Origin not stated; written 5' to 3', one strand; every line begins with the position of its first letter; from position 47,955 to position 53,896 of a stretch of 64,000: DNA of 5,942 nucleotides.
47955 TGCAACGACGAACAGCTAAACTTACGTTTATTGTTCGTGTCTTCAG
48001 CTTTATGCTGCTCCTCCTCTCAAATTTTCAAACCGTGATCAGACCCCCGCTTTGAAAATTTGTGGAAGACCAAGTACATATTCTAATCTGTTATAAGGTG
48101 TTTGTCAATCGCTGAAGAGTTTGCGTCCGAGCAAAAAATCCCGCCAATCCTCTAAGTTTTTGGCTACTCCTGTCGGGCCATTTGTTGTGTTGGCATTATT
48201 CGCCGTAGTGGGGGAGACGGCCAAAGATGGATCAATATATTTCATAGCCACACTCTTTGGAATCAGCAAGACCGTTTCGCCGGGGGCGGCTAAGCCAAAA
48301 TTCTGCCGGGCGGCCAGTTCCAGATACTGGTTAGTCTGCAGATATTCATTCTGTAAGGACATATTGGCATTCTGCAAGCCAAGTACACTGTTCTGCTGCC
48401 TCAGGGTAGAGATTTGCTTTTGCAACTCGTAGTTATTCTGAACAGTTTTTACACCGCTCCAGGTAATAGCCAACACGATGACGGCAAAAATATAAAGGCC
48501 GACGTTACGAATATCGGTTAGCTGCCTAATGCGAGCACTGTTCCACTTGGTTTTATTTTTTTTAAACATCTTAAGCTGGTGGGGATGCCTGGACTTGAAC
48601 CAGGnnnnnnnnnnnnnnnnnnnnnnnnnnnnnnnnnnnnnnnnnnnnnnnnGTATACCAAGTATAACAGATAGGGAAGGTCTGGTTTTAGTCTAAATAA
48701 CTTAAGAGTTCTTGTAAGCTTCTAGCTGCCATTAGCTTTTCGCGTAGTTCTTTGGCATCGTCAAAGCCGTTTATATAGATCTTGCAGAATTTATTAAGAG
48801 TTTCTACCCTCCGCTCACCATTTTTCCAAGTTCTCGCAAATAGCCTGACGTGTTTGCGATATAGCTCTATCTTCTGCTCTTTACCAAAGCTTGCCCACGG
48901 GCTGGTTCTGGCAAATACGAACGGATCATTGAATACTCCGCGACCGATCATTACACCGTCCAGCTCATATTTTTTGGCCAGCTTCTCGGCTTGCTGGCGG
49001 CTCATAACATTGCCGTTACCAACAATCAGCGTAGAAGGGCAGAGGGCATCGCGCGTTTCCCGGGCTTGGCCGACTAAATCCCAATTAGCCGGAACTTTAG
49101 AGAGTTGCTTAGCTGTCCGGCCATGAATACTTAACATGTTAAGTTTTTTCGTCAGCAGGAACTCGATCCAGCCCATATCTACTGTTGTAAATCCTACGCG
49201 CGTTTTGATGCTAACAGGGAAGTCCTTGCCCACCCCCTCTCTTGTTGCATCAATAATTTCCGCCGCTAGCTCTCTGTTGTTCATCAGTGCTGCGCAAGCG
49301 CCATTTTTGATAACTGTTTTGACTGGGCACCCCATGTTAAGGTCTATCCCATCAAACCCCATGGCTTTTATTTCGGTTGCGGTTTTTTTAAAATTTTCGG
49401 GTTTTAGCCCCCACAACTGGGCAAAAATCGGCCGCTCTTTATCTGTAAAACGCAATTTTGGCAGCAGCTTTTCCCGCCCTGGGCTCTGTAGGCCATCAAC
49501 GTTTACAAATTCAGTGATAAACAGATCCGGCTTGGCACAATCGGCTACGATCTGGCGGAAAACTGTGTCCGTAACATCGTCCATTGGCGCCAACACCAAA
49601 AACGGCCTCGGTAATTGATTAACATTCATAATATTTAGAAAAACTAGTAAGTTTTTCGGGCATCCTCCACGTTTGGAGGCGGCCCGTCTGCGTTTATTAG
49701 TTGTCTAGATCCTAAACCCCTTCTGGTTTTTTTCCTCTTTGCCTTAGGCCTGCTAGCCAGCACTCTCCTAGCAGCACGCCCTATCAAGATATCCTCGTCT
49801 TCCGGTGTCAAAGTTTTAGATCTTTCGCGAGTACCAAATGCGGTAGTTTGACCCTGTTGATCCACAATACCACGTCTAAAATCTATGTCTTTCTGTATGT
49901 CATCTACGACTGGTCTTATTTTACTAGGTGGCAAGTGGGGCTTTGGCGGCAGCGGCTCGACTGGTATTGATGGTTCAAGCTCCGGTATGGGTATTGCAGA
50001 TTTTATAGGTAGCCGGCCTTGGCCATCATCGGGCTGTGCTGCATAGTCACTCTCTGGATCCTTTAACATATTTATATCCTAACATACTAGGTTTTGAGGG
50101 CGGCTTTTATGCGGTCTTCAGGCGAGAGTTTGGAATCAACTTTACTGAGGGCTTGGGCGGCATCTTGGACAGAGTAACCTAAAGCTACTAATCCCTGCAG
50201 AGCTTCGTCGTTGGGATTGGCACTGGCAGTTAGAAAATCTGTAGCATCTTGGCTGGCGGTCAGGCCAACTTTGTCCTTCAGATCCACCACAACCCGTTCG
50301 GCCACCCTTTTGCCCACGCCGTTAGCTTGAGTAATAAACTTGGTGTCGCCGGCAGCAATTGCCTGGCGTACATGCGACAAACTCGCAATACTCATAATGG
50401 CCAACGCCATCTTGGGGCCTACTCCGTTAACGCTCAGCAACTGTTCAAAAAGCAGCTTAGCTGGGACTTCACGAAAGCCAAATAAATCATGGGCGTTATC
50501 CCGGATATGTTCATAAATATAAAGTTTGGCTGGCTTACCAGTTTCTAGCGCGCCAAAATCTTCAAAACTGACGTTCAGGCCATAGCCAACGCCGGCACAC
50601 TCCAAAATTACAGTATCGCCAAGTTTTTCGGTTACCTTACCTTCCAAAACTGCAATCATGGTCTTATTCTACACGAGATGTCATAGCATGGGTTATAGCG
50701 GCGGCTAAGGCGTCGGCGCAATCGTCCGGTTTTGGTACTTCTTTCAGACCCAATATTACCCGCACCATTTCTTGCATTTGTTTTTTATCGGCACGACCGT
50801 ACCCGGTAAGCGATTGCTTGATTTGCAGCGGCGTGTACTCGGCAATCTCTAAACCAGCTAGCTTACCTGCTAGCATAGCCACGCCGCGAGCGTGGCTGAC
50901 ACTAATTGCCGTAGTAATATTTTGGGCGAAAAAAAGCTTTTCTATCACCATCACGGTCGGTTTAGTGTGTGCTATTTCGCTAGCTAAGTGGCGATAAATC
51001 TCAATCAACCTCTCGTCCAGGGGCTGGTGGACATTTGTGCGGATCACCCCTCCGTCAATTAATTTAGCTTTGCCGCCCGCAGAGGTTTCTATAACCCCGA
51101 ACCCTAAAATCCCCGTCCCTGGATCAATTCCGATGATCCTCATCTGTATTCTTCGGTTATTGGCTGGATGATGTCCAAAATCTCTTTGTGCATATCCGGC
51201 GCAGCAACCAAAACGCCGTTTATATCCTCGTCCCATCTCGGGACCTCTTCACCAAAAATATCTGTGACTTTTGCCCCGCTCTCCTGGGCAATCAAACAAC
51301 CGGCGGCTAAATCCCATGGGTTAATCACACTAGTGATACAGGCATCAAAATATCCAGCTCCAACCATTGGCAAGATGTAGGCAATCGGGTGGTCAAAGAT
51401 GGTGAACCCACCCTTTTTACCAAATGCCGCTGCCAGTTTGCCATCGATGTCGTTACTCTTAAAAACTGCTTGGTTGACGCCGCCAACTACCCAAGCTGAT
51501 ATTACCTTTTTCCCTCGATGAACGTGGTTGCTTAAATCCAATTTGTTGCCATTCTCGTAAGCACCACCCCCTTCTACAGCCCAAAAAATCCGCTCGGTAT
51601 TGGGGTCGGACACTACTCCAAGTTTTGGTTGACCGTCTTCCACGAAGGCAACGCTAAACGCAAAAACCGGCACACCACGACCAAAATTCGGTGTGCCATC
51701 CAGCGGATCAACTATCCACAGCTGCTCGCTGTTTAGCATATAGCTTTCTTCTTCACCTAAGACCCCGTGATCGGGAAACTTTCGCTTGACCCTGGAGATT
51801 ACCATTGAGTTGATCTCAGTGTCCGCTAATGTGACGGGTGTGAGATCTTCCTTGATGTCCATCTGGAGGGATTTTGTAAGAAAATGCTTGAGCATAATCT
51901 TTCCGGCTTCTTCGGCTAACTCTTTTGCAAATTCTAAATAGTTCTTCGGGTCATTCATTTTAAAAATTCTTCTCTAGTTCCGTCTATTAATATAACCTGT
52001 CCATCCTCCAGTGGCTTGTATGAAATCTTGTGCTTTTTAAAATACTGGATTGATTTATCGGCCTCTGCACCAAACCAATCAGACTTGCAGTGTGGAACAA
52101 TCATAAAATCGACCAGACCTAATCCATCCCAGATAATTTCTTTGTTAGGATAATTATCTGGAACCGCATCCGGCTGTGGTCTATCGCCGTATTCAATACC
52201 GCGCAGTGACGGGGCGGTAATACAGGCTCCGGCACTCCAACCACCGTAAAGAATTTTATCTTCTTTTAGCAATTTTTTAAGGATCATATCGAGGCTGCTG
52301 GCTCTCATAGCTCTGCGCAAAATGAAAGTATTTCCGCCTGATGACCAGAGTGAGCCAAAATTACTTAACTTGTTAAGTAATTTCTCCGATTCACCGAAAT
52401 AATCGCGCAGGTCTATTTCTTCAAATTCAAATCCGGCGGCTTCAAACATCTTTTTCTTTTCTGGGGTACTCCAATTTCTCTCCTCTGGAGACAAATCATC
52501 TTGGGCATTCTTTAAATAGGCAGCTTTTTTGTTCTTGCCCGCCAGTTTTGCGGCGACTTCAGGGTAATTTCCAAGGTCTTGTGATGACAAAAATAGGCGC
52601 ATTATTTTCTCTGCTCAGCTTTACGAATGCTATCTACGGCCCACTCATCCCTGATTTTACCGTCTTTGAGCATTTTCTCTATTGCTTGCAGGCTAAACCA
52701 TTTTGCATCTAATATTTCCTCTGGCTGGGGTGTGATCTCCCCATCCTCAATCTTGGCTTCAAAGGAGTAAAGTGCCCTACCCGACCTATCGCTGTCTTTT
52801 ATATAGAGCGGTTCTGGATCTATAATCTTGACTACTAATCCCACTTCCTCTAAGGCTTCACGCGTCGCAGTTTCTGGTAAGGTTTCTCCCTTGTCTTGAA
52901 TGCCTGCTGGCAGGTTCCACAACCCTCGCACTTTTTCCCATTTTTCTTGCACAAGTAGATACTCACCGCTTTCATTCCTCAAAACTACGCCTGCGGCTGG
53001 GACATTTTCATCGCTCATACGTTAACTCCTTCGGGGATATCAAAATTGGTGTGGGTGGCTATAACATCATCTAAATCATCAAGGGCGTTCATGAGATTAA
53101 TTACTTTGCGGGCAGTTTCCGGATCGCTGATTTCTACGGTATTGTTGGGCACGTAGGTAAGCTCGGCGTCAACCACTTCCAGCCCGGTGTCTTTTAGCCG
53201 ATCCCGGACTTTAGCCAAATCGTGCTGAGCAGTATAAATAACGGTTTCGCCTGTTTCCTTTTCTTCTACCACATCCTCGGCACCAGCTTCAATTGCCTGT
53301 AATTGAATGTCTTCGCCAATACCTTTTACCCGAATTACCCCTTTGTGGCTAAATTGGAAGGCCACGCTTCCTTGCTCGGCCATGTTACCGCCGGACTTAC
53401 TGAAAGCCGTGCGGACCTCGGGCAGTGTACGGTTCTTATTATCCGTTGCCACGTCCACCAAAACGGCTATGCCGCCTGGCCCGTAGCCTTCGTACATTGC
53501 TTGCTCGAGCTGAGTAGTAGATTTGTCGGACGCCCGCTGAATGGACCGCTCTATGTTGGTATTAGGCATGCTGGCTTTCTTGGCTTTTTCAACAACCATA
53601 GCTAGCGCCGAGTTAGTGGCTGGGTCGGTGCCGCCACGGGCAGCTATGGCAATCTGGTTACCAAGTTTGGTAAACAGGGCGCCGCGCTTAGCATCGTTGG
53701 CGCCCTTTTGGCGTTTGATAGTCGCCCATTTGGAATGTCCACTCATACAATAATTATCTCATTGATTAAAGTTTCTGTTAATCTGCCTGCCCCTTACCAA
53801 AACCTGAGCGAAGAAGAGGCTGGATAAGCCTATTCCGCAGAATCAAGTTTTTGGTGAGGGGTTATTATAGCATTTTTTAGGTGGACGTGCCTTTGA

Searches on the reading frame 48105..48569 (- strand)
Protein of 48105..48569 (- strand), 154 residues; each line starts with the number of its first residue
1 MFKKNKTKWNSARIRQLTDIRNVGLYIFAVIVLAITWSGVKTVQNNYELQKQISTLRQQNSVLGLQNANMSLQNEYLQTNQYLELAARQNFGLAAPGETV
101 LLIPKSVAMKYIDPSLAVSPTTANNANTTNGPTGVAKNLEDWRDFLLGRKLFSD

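Call 49: search_protein_families(library=pfam, proteins=[window:48105-48569:-], max_evalue=0.00001)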
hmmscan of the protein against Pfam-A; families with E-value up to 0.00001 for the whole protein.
window:48105-48569:- (154 aa): 1 family
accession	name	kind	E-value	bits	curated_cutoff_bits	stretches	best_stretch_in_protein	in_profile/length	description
PF04977.20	DivIC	-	3.5e-11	43.2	28.9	1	28-105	1-79/80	Septum formation initiator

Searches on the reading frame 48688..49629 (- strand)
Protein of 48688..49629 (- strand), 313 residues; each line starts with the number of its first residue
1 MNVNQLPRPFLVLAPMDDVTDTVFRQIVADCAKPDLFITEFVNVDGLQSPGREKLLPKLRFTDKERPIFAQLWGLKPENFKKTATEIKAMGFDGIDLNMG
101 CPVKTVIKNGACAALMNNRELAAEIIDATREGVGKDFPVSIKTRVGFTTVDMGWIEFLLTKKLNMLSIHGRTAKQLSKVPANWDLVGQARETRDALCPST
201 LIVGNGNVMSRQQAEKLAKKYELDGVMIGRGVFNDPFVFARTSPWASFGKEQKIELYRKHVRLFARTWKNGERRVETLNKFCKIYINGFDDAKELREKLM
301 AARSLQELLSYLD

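Call 6: search_protein_families(library=pfam, proteins=[window:48688-49629:-])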
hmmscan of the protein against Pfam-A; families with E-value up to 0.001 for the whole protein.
window:48688-49629:- (313 aa): 1 family
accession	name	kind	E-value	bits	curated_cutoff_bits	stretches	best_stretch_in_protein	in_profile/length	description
PF01207.24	Dus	-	1e-51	176.4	20.4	1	13-309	2-299/311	Dihydrouridine synthase (Dus)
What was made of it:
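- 49129..49144 (.): Copy 5. The perfect 16-bp palindrome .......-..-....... inside dus, read as L-N-M-L-S. Dus is confirmed by Pfam (call 6).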

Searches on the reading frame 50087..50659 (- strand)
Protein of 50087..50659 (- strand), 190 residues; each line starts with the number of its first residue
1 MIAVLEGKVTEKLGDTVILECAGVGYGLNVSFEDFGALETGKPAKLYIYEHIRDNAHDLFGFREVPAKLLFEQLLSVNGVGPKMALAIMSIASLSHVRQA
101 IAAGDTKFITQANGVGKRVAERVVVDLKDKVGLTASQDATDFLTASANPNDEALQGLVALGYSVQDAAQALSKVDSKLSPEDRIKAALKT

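Call 49: search_protein_families(library=pfam, proteins=[window:50087-50659:-], max_evalue=0.00001)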
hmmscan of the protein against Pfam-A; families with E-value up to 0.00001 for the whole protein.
window:50087-50659:- (190 aa): 4 families
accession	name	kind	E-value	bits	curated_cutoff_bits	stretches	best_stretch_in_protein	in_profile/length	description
PF01330.27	RuvA_N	-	4.4e-19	68.8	23.6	1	1-61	1-61/61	RuvA N terminal domain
PF14520.12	HHH_5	-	2.1e-13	50.9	27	1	71-129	1-57/57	Helix-hairpin-helix domain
PF07499.19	RuvA_C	-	8.4e-11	42.6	24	1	149-189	2-44/47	RuvA, C-terminal domain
PF00633.29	HHH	-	1.7e-06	28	24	0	71-91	10-30/30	Helix-hairpin-helix motif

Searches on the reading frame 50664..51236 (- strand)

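Call 49: search_protein_families(library=pfam, proteins=[window:50664-51236:-], max_evalue=0.00001)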
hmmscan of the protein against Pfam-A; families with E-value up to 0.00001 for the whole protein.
window:50664-51236:- (190 aa): 1 family
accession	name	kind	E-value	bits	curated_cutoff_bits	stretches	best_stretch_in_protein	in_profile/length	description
PF02075.23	RuvC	-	1e-45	155.7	22.2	1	34-183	1-148/148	Crossover junction endodeoxyribonuclease RuvC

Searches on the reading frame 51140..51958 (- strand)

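Call 49: search_protein_families(library=pfam, proteins=[window:51140-51958:-], max_evalue=0.00001)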
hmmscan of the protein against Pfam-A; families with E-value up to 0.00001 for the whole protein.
window:51140-51958:- (272 aa): 1 family
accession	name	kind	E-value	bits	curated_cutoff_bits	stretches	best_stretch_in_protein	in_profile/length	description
PF00459.30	Inositol_P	-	9.1e-46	157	27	1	5-264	3-266/271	Inositol monophosphatase family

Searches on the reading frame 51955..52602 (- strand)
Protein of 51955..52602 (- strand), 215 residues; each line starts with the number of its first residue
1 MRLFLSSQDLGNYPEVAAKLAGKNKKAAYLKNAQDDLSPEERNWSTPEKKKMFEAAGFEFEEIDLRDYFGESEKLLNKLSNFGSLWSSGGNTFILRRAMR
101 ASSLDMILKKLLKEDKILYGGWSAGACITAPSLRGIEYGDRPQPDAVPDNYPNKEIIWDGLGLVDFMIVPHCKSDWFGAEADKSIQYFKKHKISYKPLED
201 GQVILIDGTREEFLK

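Call 6: search_protein_families(library=pfam, proteins=[window:51955-52602:-])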
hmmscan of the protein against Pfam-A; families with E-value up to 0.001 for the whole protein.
window:51955-52602:- (215 aa): 1 family
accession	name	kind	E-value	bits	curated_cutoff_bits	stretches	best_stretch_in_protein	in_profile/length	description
PF03575.23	Peptidase_S51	-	4.8e-19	69.3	23.9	1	19-210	25-202/206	Peptidase family S51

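Call 54: search_solved_structures(query=window:51955-52602:-, show_alignments=1, max_evalue=0.001)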
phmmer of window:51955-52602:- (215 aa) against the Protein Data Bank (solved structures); distinct sequences matched with E-value up to 0.001: 3.
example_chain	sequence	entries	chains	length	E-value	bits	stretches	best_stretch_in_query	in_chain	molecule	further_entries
3l4e_A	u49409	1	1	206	4.6e-11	45.9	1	39-208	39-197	Uncharacterized peptidase Lmo0363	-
6a4t_A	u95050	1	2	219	2e-07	34.1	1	13-175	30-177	Peptidase E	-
6iru_A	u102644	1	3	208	2.1e-07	34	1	14-175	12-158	peptidase DR_1070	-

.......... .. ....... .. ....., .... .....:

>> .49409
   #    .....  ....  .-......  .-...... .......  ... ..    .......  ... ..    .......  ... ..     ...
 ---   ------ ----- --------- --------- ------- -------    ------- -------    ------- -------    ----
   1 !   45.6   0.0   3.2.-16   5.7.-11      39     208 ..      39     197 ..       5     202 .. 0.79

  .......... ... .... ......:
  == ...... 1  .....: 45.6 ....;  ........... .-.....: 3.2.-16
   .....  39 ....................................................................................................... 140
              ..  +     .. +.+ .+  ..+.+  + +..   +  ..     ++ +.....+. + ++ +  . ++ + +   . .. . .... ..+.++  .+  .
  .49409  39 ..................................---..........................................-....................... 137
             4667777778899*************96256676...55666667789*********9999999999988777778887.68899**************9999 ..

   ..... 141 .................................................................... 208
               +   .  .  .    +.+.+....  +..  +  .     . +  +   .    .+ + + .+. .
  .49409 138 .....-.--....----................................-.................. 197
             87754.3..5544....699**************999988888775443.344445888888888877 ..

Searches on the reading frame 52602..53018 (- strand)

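Call 49: search_protein_families(library=pfam, proteins=[window:52602-53018:-], max_evalue=0.00001)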
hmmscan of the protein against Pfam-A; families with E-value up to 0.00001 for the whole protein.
window:52602-53018:- (138 aa): 1 family
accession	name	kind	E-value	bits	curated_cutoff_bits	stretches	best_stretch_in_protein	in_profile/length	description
PF00293.34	NUDIX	-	1.5e-21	77.3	21.1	1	6-118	3-121/134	NUDIX domain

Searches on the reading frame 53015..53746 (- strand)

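Call 49: search_protein_families(library=pfam, proteins=[window:53015-53746:-], max_evalue=0.00001)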
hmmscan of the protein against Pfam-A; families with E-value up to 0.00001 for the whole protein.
window:53015-53746:- (243 aa): 2 families
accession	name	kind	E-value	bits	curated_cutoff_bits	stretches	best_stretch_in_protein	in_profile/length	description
PF01709.26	Transcrip_reg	-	1.3e-53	181.4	27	1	81-235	2-160/160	TACO1/YebC second and third domain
PF20772.2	TACO1_YebC_N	-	9.9e-29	100.1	36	1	5-74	1-72/73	TACO1/YebC protein N-terminal domain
